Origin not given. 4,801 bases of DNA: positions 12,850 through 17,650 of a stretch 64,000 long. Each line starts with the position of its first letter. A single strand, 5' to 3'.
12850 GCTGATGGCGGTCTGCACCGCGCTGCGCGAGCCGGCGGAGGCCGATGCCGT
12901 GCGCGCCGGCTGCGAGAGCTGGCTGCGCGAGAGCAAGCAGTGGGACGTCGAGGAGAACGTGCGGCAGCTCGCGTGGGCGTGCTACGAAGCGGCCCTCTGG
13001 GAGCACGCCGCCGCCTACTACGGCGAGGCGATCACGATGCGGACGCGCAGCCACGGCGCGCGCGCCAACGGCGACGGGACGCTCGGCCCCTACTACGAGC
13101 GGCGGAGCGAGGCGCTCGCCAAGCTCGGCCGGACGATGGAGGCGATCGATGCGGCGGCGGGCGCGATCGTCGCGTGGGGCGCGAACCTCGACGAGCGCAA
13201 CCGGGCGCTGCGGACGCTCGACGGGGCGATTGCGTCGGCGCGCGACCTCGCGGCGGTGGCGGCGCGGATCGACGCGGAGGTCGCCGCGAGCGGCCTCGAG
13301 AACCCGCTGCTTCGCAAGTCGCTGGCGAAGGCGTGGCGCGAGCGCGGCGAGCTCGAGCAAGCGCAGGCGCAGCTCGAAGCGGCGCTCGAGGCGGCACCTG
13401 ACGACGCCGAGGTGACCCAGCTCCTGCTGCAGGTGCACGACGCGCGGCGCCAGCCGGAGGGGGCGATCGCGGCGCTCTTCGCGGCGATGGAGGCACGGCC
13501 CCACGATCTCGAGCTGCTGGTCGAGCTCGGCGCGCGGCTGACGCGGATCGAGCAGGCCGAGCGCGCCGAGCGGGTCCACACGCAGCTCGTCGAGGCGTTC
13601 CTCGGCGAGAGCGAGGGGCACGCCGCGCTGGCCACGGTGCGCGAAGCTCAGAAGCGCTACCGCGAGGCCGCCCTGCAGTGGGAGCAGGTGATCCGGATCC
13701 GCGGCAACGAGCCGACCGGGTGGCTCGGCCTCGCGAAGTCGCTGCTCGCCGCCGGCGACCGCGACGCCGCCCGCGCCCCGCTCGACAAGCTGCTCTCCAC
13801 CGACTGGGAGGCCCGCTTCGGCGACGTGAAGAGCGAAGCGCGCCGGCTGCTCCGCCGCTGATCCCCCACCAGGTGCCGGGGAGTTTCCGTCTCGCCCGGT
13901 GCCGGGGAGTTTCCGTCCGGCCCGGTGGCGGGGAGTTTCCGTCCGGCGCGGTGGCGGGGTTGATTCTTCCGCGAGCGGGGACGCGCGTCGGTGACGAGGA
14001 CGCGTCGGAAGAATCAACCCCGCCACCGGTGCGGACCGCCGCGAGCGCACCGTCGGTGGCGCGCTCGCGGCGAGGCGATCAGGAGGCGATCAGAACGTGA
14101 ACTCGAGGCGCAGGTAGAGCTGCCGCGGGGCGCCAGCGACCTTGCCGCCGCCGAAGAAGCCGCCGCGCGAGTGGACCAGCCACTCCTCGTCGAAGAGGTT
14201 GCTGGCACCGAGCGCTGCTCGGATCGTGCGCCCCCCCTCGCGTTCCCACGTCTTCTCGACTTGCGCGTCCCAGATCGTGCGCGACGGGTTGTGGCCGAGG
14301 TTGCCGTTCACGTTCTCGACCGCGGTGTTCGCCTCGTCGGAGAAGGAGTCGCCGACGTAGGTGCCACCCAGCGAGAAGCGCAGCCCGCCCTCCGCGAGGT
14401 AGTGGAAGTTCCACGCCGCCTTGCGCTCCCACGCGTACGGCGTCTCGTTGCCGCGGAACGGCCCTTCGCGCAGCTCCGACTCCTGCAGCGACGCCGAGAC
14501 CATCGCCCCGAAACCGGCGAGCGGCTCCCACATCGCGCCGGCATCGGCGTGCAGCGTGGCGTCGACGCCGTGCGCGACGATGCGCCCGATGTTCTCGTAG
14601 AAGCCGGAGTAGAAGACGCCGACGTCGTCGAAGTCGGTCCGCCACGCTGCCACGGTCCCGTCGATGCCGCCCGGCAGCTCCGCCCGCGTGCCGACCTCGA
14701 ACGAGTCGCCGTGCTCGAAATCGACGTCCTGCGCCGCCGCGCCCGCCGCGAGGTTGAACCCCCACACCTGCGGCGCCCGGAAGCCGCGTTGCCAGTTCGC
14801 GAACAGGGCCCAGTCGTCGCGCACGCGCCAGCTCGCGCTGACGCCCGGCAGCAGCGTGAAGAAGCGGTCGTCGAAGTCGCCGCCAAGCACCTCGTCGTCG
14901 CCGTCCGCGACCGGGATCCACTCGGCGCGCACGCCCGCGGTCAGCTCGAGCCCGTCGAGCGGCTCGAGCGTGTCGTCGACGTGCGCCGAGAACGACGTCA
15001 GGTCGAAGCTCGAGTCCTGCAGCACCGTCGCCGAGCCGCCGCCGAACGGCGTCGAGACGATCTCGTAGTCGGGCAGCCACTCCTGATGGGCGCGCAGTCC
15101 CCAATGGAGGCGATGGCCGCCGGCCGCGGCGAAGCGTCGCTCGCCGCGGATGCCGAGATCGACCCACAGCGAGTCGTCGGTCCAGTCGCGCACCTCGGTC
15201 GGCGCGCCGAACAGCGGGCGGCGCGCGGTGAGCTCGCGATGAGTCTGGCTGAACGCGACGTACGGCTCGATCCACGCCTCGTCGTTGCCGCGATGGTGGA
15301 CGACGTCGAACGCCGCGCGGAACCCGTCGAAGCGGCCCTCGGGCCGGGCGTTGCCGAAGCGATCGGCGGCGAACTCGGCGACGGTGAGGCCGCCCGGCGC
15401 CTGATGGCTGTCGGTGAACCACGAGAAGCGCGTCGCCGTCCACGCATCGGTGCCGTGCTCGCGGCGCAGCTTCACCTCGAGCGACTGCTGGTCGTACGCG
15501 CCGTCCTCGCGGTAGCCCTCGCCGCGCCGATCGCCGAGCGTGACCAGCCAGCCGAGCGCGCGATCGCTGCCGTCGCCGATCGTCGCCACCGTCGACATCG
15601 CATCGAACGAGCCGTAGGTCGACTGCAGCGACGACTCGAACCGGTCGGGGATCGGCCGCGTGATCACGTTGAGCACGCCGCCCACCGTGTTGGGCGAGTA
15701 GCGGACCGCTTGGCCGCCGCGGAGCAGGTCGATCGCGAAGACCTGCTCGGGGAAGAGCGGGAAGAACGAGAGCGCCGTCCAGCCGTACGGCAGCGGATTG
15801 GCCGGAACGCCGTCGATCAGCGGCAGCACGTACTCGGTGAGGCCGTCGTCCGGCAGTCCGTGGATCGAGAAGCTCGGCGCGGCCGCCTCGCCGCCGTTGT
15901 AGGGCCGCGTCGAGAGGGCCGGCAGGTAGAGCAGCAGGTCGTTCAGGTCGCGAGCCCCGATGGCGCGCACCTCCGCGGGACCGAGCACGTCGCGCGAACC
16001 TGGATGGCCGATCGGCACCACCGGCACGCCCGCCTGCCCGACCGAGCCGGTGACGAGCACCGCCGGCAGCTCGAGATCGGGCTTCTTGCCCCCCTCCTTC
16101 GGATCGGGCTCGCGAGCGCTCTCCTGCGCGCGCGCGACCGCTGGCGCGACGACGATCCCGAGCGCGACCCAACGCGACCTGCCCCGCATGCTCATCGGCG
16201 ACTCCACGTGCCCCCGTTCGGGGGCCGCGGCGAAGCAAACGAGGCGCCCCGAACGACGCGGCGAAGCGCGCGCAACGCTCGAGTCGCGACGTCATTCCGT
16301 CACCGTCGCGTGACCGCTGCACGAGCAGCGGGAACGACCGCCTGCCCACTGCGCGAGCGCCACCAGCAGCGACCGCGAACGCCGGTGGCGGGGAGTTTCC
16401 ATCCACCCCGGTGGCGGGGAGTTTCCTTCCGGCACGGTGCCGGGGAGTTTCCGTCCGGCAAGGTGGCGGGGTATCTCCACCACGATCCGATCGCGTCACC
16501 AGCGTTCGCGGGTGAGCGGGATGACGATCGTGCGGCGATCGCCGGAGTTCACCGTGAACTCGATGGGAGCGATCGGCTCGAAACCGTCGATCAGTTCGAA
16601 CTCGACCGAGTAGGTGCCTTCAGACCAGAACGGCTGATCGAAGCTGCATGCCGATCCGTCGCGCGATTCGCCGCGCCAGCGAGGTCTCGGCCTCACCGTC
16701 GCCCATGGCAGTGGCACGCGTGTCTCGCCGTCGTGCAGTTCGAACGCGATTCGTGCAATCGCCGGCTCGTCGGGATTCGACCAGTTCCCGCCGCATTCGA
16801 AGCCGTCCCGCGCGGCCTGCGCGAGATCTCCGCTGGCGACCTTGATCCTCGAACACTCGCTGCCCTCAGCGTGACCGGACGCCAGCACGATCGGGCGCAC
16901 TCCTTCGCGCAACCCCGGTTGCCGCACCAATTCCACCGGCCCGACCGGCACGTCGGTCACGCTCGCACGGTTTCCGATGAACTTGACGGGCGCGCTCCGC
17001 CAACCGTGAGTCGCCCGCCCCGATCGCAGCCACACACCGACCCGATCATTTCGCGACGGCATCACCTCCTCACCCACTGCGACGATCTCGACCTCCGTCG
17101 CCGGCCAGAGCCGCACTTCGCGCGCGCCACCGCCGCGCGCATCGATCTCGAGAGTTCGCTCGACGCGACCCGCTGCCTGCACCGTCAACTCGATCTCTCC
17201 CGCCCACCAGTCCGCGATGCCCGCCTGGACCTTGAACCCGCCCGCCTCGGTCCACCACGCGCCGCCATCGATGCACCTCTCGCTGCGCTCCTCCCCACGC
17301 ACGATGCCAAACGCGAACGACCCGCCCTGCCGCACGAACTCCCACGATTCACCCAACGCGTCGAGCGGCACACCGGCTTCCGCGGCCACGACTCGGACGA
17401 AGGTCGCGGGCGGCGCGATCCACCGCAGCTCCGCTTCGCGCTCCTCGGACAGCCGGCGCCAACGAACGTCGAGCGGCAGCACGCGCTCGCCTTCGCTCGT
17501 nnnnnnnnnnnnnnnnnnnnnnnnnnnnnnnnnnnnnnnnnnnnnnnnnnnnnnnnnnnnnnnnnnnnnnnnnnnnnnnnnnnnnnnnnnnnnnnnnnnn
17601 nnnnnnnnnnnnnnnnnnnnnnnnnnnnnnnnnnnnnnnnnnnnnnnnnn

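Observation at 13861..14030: Tandem 26-bp direct-repeat array ending in a perfect 22-bp inverted repeat, in the convergent spacer after the giant VIT-vWA gene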

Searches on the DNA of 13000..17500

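Call 8: search_rna_families(source=window, start=13000, end=17500, threshold=evalue, max_evalue=10)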
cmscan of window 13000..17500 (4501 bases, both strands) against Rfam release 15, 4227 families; matches with E-value up to 10: 8.
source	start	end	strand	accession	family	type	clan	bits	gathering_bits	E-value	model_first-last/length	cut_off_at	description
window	15577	15638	-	RF03934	mir-m107-1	Gene; miRNA;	-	24.6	83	0.28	1-65/65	no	mir-m107-1 microRNA precursor family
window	16415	16453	-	RF01090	RF_site4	Cis-reg; frameshift_element;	-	22.5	45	0.94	1-66/66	no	Edr gene ribosomal frameshift signal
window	15565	15630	+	RF00498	EAV_LTH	Cis-reg; leader;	-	21.1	70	0.13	1-45/45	no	Equine arteritis virus leader TRS hairpin (LTH)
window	13178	13227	-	RF01340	CRISPR-DR29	Gene; CRISPR;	-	20.8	39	0.65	1-37/37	no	CRISPR RNA direct repeat element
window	13182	13232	+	RF03934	mir-m107-1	Gene; miRNA;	-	19.7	83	4.5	1-65/65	no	mir-m107-1 microRNA precursor family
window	14483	14569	-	RF00787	mir-288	Gene; miRNA;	-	19.1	60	5.9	1-96/96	no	mir-288 microRNA precursor family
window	16395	16432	-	RF01323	CRISPR-DR10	Gene; CRISPR;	-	17.4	39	3.5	1-37/37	no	CRISPR RNA direct repeat element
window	15769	15827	-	RF01763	Guanidine-III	Cis-reg; riboswitch;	-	17.2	36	2.7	1-67/67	no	Guanidine-III riboswitch aptamer (yKKC-III)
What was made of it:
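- On CRISPR array: Rfam CRISPR-DR hits are far below threshold (call 8).
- No Rfam family matches (call 8).
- Tried and rejected: Rfam at a permissive E-value over 13000-17500 gave only chance-level hits (call 8).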
